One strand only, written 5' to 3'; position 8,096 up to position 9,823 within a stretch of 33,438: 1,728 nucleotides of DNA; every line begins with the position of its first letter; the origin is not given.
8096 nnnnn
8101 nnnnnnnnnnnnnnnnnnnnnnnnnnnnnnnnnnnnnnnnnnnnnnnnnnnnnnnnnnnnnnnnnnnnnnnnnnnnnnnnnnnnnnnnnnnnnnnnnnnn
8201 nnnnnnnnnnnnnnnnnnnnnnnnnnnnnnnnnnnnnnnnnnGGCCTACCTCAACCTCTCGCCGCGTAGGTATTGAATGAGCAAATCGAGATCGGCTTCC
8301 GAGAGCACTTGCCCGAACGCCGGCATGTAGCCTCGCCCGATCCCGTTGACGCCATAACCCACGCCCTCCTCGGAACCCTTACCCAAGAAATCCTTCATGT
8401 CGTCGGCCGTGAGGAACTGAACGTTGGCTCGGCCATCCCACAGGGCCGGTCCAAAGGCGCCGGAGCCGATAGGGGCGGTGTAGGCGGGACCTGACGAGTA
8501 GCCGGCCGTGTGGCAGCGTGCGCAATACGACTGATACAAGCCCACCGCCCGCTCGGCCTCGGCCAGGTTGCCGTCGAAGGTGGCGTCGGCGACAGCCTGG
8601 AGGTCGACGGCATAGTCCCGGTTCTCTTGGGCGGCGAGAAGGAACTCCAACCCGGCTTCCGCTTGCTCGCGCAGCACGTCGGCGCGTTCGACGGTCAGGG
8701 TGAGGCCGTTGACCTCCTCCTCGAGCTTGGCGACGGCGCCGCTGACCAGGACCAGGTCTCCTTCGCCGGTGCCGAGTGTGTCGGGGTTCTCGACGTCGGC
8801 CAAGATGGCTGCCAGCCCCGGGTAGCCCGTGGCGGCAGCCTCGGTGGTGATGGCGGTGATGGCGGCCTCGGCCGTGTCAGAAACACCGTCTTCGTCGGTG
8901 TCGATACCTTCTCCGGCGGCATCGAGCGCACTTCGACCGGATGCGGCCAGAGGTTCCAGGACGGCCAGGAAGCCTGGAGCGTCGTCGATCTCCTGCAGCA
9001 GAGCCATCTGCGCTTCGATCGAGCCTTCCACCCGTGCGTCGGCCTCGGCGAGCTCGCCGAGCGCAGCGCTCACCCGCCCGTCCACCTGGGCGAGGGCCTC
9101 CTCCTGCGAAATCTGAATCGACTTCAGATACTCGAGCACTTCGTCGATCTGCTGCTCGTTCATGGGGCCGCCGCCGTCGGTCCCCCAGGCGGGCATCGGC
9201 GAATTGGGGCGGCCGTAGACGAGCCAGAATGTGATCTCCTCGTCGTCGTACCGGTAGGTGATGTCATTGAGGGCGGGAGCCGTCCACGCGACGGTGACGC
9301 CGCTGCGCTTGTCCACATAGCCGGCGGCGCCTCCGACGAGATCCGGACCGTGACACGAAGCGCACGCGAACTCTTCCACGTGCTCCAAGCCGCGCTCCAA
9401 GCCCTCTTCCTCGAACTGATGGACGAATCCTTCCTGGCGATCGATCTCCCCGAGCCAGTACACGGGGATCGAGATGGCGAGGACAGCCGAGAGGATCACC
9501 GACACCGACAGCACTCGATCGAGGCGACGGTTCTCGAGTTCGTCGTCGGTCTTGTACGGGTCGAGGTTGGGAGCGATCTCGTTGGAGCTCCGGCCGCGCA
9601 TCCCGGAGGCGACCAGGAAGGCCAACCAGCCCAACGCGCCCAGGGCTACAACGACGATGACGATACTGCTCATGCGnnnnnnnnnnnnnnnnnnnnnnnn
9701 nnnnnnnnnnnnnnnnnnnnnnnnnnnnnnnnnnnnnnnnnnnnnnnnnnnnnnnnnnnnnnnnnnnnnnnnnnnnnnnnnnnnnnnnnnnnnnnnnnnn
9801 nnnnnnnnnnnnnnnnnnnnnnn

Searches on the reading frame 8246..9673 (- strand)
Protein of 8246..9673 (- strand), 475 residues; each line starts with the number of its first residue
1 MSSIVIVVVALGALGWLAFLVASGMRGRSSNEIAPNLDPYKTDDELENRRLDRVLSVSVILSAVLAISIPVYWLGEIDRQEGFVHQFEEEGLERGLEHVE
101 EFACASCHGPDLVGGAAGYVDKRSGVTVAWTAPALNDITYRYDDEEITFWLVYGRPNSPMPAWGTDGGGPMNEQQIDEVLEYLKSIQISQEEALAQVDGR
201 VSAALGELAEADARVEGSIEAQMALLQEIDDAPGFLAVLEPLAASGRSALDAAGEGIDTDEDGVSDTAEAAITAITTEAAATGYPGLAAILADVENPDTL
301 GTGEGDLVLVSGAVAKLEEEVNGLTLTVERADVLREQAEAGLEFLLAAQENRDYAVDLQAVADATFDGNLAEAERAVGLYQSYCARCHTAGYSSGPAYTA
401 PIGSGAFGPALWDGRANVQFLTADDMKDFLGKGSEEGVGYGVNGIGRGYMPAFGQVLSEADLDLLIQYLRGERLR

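Call 65: search_protein_families(library=pfam, proteins=[window:8246-9673:-])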
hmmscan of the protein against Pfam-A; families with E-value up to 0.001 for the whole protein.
window:8246-9673:- (475 aa): 2 families
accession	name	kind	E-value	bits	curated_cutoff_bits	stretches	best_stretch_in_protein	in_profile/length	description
PF13442.11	Cytochrome_CBB3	-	5.8e-16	59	27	2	372-469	2-68/68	Cytochrome C oxidase, cbb3-type, subunit III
PF00034.26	Cytochrom_C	-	2.1e-12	48.6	21.3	1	94-186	3-89/90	Cytochrome c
